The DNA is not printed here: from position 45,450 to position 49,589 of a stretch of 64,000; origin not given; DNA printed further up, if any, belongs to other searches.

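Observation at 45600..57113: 11.5-kb gene for a 3837-aa membrane-anchored, apparently non-repetitive surface protein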

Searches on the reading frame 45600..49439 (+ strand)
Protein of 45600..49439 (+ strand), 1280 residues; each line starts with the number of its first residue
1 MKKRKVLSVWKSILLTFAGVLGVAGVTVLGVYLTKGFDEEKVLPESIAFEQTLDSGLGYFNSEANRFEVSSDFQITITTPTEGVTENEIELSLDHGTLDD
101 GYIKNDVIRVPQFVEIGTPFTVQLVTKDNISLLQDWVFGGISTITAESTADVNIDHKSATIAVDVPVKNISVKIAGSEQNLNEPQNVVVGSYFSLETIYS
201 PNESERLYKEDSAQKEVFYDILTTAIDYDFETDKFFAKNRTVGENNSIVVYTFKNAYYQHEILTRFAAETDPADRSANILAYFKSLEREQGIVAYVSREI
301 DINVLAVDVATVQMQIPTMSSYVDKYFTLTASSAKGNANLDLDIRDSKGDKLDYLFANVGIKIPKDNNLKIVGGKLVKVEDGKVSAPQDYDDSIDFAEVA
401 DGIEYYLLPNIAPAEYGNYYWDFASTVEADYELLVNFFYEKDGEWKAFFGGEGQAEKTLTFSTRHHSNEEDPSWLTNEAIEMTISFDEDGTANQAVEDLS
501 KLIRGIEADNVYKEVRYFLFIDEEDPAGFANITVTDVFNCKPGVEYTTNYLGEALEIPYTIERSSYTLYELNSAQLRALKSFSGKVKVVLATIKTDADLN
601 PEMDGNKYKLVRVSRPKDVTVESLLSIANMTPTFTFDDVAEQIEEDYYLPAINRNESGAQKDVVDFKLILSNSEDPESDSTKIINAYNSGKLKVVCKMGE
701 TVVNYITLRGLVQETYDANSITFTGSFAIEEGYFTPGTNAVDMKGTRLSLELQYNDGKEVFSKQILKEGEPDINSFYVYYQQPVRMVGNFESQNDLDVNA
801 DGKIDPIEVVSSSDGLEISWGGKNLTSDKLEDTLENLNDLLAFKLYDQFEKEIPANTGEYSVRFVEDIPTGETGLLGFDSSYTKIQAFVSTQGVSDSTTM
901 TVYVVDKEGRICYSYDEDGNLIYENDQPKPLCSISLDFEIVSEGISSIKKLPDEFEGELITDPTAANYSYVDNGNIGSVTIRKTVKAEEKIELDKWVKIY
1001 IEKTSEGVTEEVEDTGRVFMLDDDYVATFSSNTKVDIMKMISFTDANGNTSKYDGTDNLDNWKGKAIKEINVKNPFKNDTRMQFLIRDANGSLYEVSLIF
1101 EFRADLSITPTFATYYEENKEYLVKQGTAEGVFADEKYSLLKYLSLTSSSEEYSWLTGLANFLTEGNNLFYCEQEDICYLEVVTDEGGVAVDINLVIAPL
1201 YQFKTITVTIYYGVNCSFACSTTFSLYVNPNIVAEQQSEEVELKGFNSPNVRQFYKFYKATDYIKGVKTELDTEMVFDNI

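Call 19: find_homologous_proteins(query=window:45600-49439:+, max_evalue=0.001)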
Query window:45600-49439:+ (1280 aa): 1 proteins with E <= 0.001 among 8000 candidates.
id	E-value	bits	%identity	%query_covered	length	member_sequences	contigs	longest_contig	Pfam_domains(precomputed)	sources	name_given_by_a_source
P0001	1.4e-19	88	24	54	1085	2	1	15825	-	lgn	-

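Call 20: find_encoding_contigs(protein=P0001, flank=10000, max_places=4)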
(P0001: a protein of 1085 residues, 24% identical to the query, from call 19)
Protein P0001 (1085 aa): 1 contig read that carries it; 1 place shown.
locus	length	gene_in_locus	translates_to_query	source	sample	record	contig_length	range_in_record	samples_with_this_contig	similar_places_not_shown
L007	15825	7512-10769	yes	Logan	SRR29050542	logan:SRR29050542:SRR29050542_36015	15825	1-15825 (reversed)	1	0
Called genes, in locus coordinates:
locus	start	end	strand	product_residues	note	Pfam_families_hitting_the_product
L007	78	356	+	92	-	-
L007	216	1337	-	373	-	-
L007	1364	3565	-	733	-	PF14808:TMEM164, PF00005:ABC_tran, PF13304:AAA_21 (faint)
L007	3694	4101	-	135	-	-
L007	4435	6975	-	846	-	-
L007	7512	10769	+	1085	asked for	-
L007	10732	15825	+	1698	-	?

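Call 67: predict_structure(alignment_id=A5)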
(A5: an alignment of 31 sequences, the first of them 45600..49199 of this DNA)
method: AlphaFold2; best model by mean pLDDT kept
length: 1200 residues; sequences in the alignment: 31
mean_pLDDT: 86.1   pTM: 0.51
mean pLDDT of the five models: 86.1, 84.0, 83.8, 83.1, 82.8
residues with pLDDT >= 90: 472; 70-90: 659; 50-70: 64; < 50: 5
segments of 3 or more residues with pLDDT < 50: 1-4
pLDDT, mean of each block of 10 residues (from residue 1): 47 73 72 60 87 90 92 93 87 91 94 94 92 90 92 85 94 86 85 91 90 88 88 86 87 94 90 89 91 92 86 84 91 89 88 88 83 90 87 80 91 89 90 90 82 79 86 90 84 88 85 92 73 88 93 90 90 91 89 89 90 92 88 87 85 82 89 84 90 86 83 87 92 85 88 87 92 90 93 88 89 86 86 89 93 87 88 83 86 86 93 92 94 93 86 65 63 83 87 90 77 89 85 85 90 78 90 87 88 85 86 88 81 88 84 77 60 67 87 84
secondary structure, 60 per line:
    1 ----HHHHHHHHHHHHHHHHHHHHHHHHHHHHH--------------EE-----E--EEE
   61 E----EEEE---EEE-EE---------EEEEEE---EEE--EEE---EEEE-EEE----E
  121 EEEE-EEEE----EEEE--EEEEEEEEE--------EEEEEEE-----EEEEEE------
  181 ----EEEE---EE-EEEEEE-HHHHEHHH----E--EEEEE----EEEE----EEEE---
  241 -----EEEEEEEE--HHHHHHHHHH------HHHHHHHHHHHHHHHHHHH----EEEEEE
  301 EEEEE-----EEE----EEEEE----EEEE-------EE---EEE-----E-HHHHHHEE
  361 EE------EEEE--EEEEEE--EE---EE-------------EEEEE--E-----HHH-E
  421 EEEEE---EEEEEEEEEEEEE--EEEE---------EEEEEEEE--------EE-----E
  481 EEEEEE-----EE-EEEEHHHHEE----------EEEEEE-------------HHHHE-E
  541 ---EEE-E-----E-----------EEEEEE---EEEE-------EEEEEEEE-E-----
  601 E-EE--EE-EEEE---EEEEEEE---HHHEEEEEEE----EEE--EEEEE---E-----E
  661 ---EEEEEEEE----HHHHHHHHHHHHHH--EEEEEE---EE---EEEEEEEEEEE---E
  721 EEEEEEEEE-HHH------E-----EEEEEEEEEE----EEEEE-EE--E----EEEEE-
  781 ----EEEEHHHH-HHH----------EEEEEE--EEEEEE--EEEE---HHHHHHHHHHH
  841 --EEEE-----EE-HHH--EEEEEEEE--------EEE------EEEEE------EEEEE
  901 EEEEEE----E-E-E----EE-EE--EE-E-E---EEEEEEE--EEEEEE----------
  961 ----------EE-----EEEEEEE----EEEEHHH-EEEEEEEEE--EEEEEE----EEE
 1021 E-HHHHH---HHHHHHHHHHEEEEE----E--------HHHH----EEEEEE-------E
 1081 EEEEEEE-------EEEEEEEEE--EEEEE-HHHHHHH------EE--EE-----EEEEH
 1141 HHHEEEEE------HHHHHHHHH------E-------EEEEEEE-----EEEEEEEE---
elements in order (helices of 4 or more, strands of 3 or more residues): H5-33 E58-61 E66-69 E73-75 E88-93 E97-99 E102-104 E108-111 E113-115 E120-124 E126-129 E134-137 E140-148 E157-163 E169-174 E185-188 E195-200 H202-205 E217-221 E226-229 E234-237 E246-253 H256-265 H272-290 E295-305 E311-313 E318-322 E327-330 E343-345 H353-358 E359-362 E369-372 E375-380 E403-407 E420-425 E429-441 E444-447 E457-464 E480-486 E495-498 H499-502 E515-520 H534-537 E544-546 E566-571 E575-578 E586-593 E610-613 E617-623 E630-636 E641-643 E646-650 E664-671 H676-689 E692-697 E706-716 E720-729 E746-755 E760-764 E775-779 E785-788 H789-792 E807-812 E815-820 E823-826 H830-840 E843-846 E860-867 E876-878 E885-889 E896-906 E936-942 E945-950 E978-984 E989-992 E997-1005 E1008-1013 E1018-1021 H1023-1027 H1031-1040 E1041-1045 H1059-1062 E1067-1072 E1080-1087 E1095-1103 E1106-1110 H1112-1118 E1136-1139 H1140-1143 E1144-1148 H1155-1163 E1178-1184 E1190-1197

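Call 69: fold_search(model_id=the predicted structure, library=pdb)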
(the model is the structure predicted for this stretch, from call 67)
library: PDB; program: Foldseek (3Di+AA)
matches with E <= 10: 1673; with E <= 0.001: 324
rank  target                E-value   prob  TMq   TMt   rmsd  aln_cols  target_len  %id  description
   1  7r5k_10               1.4e-19  1.00  0.12  0.08  46.7      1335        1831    9  Human nuclear pore complex (constricted) (released 2022-06-22)
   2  9hcj_10               4.3e-17  1.00  0.10  0.08  53.3      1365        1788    9  D. discoideum nuclear pore complex (released 2024-12-25)
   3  7som_D                5.5e-17  1.00  0.10  0.08  50.9      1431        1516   10  Ciliary C2 central pair apparatus isolated from Chlamydomonas reinhardtii (released 2022-04-13)
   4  7sqc_O0               7.7e-16  1.00  0.11  0.11  40.1      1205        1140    9  Ciliary C1 central pair apparatus isolated from Chlamydomonas reinhardtii (released 2022-04-13)
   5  9ijj_h                1.4e-15  1.00  0.15  0.14  36.4      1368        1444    9  In situ structure of the central apparatus in mouse sperm axoneme. (released 2025-06-04)
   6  9ijj_4H               5.6e-15  1.00  0.11  0.05  55.6      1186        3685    8  In situ structure of the central apparatus in mouse sperm axoneme. (released 2025-06-04)
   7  6vg1_B                2.3e-14  1.00  0.12  0.18  36.7       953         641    9  xenopus protocadherin 8.1 EC1-6 (released 2020-03-11)
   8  9g93_A                6.1e-14  1.00  0.09  0.14  36.9       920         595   10  CryoET structure of the in vitro grown Bacillus anthracis Sap S-layer (released 2024-12-18)
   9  9ijj_4I               1.2e-13  1.00  0.10  0.05  51.0      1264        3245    7  In situ structure of the central apparatus in mouse sperm axoneme. (released 2025-06-04)
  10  8k53_A                4.2e-13  1.00  0.13  0.18  37.7      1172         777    7  Structure of the Dimeric Human CNTN2 Ig 1-6-FNIII 1-2 Domain in an Asymmetric State (released 2023-12-06)
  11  9ijj_C                2.0e-12  1.00  0.12  0.14  35.1       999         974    8  In situ structure of the central apparatus in mouse sperm axoneme. (released 2025-06-04)
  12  9u61_E                3.2e-12  1.00  0.14  0.12  56.6      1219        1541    7  CP/MBL pathways C3 convertase C4b2a and C3 complex (released 2026-01-14)
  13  9fly_A                3.4e-12  1.00  0.11  0.14  91.4      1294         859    8  CryoEM structure of the base (4151-5009) in the grappling hook protein A (GhpA) in the bacterium Aureispira sp. CCB-QB (released 2024-10-16)
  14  5t9t_B                1.7e-11  1.00  0.11  0.20  27.2       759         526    8  Protocadherin Gamma B2 extracellular cadherin domains 1-5 (released 2016-10-19)
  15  8opr_A                1.9e-11  1.00  0.10  0.16  40.6       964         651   10  Structure of the EA1 surface layer of Bacillus anthracis (released 2023-11-08)
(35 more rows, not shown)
